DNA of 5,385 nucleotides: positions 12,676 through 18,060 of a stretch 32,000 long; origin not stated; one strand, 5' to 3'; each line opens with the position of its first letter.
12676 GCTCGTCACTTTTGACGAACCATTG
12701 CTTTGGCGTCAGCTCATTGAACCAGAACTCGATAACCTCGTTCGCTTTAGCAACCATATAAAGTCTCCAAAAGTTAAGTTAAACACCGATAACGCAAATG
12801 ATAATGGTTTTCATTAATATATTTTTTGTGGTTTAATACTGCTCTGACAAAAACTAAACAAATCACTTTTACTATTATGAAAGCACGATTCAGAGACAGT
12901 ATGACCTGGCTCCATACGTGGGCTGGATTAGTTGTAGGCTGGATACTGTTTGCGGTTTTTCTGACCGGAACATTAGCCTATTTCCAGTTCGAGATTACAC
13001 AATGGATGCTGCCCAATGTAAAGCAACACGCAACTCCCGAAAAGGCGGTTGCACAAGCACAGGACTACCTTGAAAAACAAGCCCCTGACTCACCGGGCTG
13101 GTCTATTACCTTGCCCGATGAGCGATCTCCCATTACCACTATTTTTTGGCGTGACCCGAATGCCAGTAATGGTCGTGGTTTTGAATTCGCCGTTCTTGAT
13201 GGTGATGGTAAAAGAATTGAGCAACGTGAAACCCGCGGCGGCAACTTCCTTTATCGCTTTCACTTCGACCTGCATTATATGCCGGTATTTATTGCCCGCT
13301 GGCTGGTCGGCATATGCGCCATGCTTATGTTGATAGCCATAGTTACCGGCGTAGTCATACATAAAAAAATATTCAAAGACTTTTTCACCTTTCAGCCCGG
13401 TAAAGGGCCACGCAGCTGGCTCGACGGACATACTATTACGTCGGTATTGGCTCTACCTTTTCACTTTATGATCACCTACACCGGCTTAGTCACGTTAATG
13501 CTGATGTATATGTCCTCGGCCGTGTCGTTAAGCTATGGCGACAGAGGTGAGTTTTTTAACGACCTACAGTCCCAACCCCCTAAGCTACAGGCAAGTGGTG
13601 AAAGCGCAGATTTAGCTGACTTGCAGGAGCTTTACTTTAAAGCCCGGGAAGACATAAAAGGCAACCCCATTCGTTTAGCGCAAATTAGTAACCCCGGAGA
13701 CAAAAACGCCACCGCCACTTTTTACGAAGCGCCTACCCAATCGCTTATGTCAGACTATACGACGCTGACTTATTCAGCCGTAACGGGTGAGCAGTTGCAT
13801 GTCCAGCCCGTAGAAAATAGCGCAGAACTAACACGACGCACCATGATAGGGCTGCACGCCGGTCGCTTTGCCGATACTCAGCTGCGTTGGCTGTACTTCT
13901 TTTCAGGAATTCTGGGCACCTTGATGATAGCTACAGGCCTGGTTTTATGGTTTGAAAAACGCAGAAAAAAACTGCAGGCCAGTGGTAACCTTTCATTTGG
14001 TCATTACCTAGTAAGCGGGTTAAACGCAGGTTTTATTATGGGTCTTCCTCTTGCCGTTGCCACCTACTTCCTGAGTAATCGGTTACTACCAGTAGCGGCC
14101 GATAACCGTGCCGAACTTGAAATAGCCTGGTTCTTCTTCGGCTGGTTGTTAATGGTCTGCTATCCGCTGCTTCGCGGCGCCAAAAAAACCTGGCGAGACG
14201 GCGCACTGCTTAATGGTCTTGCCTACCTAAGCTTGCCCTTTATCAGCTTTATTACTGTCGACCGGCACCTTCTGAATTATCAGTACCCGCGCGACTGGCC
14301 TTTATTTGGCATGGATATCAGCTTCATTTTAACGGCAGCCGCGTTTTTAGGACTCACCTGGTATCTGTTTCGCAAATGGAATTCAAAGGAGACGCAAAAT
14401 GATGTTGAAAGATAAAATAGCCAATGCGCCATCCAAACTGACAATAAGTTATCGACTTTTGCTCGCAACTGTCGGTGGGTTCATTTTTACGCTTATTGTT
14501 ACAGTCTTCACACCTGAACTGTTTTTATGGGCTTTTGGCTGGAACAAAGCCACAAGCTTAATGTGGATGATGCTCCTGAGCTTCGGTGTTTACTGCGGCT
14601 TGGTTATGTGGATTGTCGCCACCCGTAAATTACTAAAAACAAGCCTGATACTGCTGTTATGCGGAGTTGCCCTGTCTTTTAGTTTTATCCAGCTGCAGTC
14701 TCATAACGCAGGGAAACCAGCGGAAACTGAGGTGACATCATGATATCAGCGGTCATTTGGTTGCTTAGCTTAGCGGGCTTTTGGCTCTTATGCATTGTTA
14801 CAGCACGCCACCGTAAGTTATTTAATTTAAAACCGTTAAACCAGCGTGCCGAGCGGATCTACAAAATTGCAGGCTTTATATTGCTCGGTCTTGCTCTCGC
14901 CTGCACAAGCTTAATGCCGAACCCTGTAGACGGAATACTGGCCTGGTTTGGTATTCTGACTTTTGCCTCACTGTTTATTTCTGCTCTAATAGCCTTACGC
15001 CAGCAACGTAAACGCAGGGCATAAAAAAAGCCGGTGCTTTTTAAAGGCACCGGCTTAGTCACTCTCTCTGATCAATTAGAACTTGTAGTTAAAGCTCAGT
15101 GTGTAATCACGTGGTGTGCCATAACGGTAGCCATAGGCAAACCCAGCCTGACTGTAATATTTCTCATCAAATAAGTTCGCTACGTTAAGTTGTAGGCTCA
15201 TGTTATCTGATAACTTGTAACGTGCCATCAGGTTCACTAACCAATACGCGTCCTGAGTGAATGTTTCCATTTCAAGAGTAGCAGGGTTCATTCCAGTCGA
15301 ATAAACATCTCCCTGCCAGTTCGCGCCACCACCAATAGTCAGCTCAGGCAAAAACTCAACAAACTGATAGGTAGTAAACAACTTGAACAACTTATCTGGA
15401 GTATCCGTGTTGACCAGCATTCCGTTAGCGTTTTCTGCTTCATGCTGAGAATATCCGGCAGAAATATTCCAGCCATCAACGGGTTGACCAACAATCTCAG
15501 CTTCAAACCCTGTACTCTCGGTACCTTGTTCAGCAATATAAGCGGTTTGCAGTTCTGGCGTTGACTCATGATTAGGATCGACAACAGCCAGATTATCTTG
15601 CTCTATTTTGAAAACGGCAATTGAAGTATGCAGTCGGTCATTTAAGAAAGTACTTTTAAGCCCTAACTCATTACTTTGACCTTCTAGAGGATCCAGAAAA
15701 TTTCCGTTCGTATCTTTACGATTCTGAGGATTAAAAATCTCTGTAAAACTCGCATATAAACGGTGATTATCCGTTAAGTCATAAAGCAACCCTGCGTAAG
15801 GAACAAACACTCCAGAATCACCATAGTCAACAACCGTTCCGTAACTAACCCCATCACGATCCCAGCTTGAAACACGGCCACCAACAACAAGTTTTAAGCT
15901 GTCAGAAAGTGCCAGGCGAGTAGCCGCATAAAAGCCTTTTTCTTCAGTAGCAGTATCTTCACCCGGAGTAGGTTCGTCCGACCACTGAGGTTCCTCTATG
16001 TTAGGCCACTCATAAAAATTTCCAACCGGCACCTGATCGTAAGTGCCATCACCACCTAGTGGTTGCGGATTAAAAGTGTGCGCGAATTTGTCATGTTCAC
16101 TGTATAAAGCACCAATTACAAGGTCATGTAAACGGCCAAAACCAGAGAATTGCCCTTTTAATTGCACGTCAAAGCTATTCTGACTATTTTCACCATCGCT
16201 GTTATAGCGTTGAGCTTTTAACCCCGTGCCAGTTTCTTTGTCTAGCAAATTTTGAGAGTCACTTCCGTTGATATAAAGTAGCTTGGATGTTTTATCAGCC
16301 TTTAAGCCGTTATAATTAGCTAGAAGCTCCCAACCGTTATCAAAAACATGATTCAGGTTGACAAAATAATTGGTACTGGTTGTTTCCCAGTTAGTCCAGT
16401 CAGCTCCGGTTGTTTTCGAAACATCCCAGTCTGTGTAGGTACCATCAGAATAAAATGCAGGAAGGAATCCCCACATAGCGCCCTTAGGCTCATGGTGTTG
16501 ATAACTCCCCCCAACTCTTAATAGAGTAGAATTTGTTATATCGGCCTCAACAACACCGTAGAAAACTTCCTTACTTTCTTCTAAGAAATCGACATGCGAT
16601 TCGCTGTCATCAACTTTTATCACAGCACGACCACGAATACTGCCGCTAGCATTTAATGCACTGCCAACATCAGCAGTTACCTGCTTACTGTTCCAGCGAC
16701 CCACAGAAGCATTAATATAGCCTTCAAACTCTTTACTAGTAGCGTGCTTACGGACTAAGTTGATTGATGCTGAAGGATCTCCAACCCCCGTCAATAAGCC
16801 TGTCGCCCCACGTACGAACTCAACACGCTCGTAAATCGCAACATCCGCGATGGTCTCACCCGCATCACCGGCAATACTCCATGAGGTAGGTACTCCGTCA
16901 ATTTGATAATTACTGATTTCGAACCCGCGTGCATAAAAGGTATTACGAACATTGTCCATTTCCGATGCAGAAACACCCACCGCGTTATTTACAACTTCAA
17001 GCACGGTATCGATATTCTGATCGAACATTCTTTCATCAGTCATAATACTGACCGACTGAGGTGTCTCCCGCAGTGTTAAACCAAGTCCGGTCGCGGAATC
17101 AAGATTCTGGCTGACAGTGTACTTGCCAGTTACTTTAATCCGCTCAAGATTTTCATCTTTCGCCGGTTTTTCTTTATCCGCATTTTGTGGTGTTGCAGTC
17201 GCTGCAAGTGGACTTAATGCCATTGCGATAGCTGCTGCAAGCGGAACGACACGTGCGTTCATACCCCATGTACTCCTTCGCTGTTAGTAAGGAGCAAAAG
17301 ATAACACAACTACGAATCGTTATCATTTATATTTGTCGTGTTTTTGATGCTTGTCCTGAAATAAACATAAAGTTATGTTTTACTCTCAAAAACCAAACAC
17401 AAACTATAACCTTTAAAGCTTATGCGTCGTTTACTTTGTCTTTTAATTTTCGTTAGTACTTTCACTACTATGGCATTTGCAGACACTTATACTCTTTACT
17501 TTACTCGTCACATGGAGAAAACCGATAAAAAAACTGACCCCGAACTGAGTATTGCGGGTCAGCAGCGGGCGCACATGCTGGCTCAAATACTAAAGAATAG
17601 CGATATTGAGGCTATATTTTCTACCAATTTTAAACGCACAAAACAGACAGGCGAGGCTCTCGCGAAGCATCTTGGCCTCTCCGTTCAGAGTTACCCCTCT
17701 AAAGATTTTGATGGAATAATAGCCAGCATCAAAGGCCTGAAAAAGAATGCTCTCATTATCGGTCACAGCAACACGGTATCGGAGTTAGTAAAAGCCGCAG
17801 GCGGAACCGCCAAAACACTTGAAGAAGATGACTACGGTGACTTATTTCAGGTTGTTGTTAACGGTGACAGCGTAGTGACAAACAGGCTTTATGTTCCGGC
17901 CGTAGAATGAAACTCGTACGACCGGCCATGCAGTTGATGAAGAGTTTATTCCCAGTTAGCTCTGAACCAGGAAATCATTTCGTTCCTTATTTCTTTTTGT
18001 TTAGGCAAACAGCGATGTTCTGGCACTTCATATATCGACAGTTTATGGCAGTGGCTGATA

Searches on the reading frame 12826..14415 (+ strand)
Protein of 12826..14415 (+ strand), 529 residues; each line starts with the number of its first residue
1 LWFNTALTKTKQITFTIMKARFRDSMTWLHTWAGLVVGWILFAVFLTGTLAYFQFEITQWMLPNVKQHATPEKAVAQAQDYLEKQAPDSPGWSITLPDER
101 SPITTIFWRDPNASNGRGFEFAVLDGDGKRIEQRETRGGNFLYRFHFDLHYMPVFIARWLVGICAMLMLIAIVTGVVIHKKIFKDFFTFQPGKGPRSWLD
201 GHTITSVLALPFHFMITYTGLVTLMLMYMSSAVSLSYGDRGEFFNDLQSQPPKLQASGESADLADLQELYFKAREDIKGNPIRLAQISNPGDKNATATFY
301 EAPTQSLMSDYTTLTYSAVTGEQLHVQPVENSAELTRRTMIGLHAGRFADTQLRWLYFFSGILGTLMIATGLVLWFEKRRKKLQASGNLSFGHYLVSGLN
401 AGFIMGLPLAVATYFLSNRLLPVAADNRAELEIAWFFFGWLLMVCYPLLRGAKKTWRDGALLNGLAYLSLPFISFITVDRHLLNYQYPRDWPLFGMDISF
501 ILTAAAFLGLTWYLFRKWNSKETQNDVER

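Call 8: search_protein_families(library=pfam, proteins=[window:12826-14415:+], max_evalue=0.001)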
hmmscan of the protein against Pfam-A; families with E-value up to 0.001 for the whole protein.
window:12826-14415:+ (529 aa): 1 family
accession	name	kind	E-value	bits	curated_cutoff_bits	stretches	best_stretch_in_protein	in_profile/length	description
PF03929.21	PepSY_TM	-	1.8e-67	228.7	28.8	1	28-378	2-295/295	PepSY-associated TM region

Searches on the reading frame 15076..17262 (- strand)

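Call 7: search_protein_families(library=pfam, proteins=[window:15076-17262:-], max_evalue=0.001)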
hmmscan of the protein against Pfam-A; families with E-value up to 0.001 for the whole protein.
window:15076-17262:- (728 aa): 2 families
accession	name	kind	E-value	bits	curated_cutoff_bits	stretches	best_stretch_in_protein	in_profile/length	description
PF00593.30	TonB_dep_Rec_b-barrel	-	6.4e-46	158.5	27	1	270-697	37-436/436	TonB dependent receptor-like, beta-barrel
PF07715.20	Plug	-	7.8e-15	55.7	23.9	1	64-164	2-105/107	TonB-dependent Receptor Plug Domain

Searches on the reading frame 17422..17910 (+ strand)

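Call 7: search_protein_families(library=pfam, proteins=[window:17422-17910:+], max_evalue=0.001)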
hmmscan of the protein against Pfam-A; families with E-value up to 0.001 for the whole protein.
window:17422-17910:+ (162 aa): 1 family
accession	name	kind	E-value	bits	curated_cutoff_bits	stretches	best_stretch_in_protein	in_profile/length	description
PF00300.27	His_Phos_1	-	6.6e-10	39.4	21.7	1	26-90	2-73/194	Histidine phosphatase superfamily (branch 1)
